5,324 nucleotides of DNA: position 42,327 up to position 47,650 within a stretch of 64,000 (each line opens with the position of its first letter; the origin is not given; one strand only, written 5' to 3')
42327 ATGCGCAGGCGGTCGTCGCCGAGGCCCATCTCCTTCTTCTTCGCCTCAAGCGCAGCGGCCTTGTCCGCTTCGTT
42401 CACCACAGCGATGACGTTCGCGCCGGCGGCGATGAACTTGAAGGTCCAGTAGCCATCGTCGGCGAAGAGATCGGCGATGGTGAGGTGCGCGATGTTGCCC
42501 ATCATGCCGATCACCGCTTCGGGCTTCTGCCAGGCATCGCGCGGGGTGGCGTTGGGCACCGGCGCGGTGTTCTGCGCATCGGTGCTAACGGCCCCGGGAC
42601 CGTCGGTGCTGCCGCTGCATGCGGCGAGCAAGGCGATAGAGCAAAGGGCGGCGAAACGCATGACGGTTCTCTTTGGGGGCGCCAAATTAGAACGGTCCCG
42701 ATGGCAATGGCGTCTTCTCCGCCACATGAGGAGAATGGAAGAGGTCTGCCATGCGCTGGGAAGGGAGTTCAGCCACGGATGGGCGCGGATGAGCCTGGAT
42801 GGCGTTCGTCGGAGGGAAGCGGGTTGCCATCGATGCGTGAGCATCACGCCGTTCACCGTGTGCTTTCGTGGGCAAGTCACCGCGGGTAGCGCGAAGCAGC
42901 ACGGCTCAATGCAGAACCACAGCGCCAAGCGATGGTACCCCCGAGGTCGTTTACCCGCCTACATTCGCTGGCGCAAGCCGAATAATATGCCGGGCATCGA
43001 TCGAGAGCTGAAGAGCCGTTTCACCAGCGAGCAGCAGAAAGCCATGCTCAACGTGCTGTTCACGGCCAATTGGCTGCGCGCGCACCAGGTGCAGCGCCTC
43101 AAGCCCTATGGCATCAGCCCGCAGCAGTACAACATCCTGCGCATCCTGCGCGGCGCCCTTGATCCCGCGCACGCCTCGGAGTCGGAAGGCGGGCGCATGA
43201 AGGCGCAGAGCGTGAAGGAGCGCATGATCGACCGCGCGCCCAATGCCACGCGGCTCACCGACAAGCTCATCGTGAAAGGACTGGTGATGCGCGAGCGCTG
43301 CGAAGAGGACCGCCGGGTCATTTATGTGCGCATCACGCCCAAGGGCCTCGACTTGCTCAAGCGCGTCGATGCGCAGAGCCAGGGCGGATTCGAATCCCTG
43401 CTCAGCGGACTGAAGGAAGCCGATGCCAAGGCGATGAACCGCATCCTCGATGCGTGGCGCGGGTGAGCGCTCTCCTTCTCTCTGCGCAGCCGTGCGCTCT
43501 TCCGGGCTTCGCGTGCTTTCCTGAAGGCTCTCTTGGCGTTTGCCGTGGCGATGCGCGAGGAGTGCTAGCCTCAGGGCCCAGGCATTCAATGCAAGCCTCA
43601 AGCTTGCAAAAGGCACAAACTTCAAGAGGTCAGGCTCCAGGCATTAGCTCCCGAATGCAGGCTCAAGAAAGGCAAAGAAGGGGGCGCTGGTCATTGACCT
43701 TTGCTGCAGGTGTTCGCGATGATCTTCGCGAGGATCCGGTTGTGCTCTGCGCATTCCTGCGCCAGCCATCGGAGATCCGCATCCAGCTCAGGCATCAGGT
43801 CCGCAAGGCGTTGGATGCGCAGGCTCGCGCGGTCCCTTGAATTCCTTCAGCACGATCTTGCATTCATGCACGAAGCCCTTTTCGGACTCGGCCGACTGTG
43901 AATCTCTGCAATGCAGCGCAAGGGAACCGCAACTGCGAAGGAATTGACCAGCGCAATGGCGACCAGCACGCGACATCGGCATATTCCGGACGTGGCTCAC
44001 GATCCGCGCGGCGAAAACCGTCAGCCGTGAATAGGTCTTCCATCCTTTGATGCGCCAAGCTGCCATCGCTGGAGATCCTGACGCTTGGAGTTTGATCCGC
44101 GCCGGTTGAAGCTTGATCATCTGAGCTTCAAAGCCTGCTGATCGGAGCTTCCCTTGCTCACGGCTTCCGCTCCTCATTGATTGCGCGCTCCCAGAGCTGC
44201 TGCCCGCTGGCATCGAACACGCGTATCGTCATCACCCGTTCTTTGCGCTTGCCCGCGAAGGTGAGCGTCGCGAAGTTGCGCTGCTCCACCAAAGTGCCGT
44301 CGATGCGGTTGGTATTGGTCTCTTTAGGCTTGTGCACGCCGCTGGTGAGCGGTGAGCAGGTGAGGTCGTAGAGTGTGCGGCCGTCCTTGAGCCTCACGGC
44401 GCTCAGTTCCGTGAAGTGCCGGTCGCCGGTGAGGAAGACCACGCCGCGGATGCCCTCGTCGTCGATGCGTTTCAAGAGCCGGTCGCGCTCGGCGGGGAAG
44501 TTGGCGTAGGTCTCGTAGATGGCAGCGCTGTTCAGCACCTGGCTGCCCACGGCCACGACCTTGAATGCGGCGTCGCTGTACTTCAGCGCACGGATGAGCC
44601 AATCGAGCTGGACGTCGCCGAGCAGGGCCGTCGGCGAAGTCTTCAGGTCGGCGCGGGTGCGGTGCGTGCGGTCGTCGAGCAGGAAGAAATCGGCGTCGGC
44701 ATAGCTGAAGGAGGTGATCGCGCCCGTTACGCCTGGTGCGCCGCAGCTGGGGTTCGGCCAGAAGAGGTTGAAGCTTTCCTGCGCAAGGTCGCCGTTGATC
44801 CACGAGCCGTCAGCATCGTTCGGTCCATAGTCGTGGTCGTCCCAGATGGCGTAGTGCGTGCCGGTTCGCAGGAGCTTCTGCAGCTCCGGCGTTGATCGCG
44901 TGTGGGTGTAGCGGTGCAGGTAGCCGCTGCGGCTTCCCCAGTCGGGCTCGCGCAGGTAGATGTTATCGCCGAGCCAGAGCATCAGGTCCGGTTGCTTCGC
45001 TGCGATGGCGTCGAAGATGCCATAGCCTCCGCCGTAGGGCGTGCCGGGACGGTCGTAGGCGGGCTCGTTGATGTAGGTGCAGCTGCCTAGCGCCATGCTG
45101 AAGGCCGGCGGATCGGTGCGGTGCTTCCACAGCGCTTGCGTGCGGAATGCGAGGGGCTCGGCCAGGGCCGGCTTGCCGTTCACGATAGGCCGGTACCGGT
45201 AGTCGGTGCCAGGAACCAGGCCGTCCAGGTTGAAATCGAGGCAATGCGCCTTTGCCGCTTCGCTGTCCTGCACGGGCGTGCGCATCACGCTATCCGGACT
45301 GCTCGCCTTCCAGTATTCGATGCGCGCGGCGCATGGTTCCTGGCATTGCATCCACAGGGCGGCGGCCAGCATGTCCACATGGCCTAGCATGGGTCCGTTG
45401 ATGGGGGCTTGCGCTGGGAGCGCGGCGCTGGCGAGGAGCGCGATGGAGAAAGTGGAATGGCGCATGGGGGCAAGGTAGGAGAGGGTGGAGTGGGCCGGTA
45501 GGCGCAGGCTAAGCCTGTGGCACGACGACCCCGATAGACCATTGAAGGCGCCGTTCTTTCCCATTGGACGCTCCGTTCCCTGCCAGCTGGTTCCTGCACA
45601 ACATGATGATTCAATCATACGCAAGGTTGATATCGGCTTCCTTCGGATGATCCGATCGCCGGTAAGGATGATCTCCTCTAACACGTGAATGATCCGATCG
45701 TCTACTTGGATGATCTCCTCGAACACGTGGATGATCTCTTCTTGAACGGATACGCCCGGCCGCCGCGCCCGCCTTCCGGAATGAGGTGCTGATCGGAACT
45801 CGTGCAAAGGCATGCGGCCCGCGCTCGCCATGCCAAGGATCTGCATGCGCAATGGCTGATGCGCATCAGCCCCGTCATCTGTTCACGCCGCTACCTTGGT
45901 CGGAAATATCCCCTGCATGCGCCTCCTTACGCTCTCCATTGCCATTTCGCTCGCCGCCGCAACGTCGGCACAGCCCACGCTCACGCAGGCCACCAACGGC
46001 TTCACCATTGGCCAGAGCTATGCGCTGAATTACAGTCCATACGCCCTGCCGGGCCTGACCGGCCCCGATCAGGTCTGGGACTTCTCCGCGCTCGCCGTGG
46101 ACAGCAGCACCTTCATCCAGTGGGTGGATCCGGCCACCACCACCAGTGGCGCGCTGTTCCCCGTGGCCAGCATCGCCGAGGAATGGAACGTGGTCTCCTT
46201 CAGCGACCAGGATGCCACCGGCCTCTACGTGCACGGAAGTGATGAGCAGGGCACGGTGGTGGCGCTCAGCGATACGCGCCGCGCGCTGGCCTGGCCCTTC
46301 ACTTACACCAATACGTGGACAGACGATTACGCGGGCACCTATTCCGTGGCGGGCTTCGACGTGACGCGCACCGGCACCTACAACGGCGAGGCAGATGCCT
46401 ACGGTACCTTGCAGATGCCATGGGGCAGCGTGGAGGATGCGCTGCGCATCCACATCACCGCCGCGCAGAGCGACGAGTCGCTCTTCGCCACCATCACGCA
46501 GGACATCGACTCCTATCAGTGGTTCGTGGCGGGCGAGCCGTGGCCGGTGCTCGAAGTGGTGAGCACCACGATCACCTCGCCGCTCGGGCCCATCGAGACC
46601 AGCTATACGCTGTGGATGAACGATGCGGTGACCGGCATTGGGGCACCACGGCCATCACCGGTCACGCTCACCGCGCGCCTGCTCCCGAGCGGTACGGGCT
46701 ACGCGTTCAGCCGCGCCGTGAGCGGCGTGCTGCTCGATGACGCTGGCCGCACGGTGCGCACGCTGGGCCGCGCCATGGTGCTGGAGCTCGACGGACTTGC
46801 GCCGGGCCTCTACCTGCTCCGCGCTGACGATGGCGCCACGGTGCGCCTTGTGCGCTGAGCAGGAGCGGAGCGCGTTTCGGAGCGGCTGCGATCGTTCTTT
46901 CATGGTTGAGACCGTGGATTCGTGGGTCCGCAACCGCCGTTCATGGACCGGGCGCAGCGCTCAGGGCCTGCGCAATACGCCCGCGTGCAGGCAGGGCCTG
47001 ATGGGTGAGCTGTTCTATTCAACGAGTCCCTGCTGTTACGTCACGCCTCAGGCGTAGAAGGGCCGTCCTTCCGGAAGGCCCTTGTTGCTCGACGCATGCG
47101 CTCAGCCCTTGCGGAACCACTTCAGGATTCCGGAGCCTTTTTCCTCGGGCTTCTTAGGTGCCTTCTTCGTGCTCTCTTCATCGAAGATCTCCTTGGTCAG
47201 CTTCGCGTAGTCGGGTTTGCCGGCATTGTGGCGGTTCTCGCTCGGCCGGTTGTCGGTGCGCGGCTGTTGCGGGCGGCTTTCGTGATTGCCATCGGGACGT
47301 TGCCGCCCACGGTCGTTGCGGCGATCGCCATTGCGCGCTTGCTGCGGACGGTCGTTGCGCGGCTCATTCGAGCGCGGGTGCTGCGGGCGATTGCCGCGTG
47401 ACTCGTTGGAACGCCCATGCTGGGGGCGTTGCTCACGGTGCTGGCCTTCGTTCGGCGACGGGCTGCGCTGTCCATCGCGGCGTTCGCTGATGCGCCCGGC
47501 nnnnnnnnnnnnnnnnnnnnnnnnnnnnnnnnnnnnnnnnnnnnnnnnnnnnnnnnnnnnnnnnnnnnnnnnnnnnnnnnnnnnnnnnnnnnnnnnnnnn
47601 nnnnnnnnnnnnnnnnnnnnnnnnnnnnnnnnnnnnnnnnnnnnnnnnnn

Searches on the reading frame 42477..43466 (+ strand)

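Call 11: search_protein_families(library=pfam, proteins=[window:42477-43466:+], max_evalue=0.001)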
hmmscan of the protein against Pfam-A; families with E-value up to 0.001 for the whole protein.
window:42477-43466:+ (329 aa): 4 families
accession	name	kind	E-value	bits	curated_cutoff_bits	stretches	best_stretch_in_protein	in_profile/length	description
PF01047.28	MarR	-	5e-07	30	24.6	1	241-281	18-58/59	MarR family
PF12802.13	MarR_2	-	2.5e-05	24.8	27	0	254-280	34-60/61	MarR family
PF22381.2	Staph_reg_Sar_Rot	-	0.00015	22.3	27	1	240-294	30-82/85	Transcriptional regulator SarA/Rot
PF13463.12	HTH_27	-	0.00018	22.2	22.2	1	255-290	34-68/68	Winged helix DNA-binding domain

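Call 83: search_protein_families(library=ncbifam, proteins=[window:42477-43466:+], max_evalue=0.01)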
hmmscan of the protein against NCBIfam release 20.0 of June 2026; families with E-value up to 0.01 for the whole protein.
window:42477-43466:+ (329 aa): 11 families
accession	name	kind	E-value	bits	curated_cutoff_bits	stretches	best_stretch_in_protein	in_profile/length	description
TIGR02337.1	HpaR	equivalog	7.4e-09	35.5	121.2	1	208-325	21-127/130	homoprotocatechuate degradation operon regulator HpaR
NF008122.0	PRK10870.1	equivalog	2.1e-07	30.8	157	1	255-323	86-154/176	transcriptional repressor MprA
NF002926.0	PRK03573.1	equivalog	6.5e-07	29.4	120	1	254-325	60-131/144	transcriptional regulator SlyA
NF050133.1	TransRegFabT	equivalog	5e-05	23.6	200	1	259-324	62-127/138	fatty acid biosynthesis transcriptional regulator FabT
NF045593.1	bilirub_TF_BilQ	equivalog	8.3e-05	22.3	125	1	256-325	60-129/135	bilirubin utilization transcriptional regulator BilQ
NF052438.1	TransRegRv0880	equivalog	0.00011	22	220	1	239-322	47-130/143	Rv0880 family HTH-type transcriptional regulator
NF047395.1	TransRegLtdR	equivalog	0.00063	19.5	250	1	260-324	85-151/166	transcriptional regulator LdtR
NF052638.1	TransRegOhrRVib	equivalog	0.00074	19.3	200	1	256-296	67-107/141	transcriptional regulator OhrR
NF008565.1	PRK11512.1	equivalog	0.0017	18.4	240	1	256-298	70-112/144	multiple antibiotic resistance transcriptional regulator MarR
NF053777.1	Saro0803TransReg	equivalog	0.0024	17.6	200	1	250-300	62-111/140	Saro_0803 family transcriptional regulator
TIGR01889.1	Staph_reg_Sar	paralog_domain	0.0044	17.3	62.6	1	239-291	42-94/109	staphylococcal accessory regulator family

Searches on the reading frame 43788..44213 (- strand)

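Call 11: search_protein_families(library=pfam, proteins=[window:43788-44213:-], max_evalue=0.001)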
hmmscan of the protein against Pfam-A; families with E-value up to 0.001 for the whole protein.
window:43788-44213:- (141 aa): 0 families

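Call 83: search_protein_families(library=ncbifam, proteins=[window:43788-44213:-], max_evalue=0.01)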
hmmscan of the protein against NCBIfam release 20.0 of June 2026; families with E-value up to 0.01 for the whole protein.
window:43788-44213:- (141 aa): 1 family
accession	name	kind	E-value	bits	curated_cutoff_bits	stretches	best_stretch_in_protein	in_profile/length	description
TIGR02436.1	TIGR02436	subfamily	3.3e-06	27.3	24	1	62-124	3-64/109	four helix bundle protein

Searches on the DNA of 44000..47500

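Call 12: search_rna_families(source=window, start=44000, end=47500, threshold=evalue, max_evalue=1)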
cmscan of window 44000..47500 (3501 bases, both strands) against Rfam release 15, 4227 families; matches with E-value up to 1: 0.
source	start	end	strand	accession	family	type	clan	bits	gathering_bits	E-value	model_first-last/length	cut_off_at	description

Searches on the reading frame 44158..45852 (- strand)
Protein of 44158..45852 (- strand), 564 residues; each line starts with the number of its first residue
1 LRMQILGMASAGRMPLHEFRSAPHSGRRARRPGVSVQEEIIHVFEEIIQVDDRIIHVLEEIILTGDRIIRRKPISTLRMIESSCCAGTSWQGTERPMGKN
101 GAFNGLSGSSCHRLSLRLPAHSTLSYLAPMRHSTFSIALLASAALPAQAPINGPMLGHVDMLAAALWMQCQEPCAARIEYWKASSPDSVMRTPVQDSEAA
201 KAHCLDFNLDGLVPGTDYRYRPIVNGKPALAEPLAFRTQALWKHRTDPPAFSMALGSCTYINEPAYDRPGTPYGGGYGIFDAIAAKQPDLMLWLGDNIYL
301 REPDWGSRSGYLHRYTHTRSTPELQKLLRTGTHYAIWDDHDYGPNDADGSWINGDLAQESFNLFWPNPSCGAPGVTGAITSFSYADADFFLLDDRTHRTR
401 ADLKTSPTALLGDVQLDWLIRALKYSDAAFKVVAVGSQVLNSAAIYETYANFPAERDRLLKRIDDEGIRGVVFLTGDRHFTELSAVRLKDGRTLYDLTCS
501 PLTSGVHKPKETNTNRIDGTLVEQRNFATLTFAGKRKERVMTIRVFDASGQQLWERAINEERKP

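Call 69: list_cluster_members(proteins=[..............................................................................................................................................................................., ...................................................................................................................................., window:44158-45852:-, window:44158-45846:-])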
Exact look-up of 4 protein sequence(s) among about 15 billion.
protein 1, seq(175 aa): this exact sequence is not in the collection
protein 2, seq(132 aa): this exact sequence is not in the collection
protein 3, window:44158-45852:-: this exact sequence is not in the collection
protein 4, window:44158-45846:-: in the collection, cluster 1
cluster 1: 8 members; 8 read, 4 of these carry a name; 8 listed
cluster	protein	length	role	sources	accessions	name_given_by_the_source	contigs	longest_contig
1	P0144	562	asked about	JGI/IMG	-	alkaline phosphatase D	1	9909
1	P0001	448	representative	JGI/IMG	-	alkaline phosphatase D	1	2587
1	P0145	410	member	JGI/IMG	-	alkaline phosphatase D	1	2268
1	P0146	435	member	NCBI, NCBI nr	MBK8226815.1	MAG: alkaline phosphatase family protein [Flavobacteriales bacterium] | alkaline phosphatase family protein [Flavobacteriales bacterium]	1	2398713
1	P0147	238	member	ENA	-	-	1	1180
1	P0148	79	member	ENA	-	-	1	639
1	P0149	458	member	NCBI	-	-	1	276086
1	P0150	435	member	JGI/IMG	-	-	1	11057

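Call 70: find_encoding_contigs(protein=P0150, flank=3000, max_places=3)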
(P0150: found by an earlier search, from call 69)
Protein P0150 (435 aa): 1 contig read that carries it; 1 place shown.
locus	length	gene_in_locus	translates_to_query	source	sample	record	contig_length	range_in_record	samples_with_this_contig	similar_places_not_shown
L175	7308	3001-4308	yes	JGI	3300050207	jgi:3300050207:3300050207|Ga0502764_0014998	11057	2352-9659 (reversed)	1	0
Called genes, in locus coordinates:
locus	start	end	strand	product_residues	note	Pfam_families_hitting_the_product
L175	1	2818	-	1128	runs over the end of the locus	PF13091:PLDc_2, PF00176:SNF2-rel_dom (faint), PF04851:ResIII (faint), PF00271:Helicase_C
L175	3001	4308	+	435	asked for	PF25077:DUF7800 (weak), PF09423:PhoD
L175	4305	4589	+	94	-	-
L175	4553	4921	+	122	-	PF05635:23S_rRNA_IVP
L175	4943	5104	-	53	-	-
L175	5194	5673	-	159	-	PF22381:Staph_reg_Sar_Rot (weak), PF12802:MarR_2 (faint), PF01047:MarR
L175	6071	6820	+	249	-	-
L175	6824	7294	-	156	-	-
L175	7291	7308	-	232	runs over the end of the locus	PF01625:PMSR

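Call 71: find_encoding_contigs(protein=P0149, flank=3000, max_places=3)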
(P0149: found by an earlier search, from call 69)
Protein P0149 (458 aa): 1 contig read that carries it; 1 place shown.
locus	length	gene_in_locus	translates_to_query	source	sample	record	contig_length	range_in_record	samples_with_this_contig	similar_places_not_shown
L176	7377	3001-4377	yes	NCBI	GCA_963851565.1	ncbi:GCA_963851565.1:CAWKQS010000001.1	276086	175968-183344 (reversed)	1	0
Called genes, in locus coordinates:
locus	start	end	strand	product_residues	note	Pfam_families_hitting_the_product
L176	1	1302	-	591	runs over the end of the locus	PF04313:HSDR_N (weak), PF13588:HSDR_N_2, PF00270:DEAD, PF04851:ResIII, PF18766:SWI2_SNF2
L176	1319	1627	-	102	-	PF13619:KTSC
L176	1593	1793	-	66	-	-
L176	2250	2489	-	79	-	-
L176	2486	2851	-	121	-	-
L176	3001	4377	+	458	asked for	PF25077:DUF7800, PF09423:PhoD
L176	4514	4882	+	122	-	PF05635:23S_rRNA_IVP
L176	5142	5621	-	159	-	PF22381:Staph_reg_Sar_Rot (weak), PF12802:MarR_2 (faint), PF01047:MarR (weak)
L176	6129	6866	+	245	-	-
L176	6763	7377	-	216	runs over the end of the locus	-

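Call 79: find_encoding_contigs(protein=P0145, flank=3000, max_places=3)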
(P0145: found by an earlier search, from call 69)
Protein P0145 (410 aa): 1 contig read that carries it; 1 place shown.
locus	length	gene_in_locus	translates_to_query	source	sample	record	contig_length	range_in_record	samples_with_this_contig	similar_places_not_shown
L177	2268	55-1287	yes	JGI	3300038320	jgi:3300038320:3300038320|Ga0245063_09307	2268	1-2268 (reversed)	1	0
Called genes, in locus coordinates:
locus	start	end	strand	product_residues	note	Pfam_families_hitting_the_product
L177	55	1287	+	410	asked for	PF09423:PhoD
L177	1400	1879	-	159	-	PF22381:Staph_reg_Sar_Rot (weak), PF12802:MarR_2 (faint), PF01047:MarR (weak)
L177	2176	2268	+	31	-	?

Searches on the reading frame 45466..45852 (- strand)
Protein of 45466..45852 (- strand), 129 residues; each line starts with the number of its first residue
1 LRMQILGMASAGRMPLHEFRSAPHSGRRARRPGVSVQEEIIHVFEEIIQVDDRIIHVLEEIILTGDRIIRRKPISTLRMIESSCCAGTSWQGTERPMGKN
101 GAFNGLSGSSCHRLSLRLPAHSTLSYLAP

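Call 56: search_protein_families(library=pfam, proteins=[window:45466-45852:-], max_evalue=1)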
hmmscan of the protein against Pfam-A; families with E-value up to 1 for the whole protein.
window:45466-45852:- (129 aa): 0 families

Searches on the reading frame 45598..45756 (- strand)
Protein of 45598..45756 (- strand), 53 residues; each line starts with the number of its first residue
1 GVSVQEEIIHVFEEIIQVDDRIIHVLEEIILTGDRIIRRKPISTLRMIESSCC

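Call 54: search_protein_representatives(protein=window:45598-45756:-)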
Query: 53 residues. Proteins with E-value up to 0.001 (for the whole library): 2; up to 1e-10: 1; up to 1e-30: 0. The best 2 are listed.
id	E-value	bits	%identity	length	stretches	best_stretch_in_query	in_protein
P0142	3.1e-11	58.2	33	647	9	29-53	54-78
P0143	1.9e-07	46.4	26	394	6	15-41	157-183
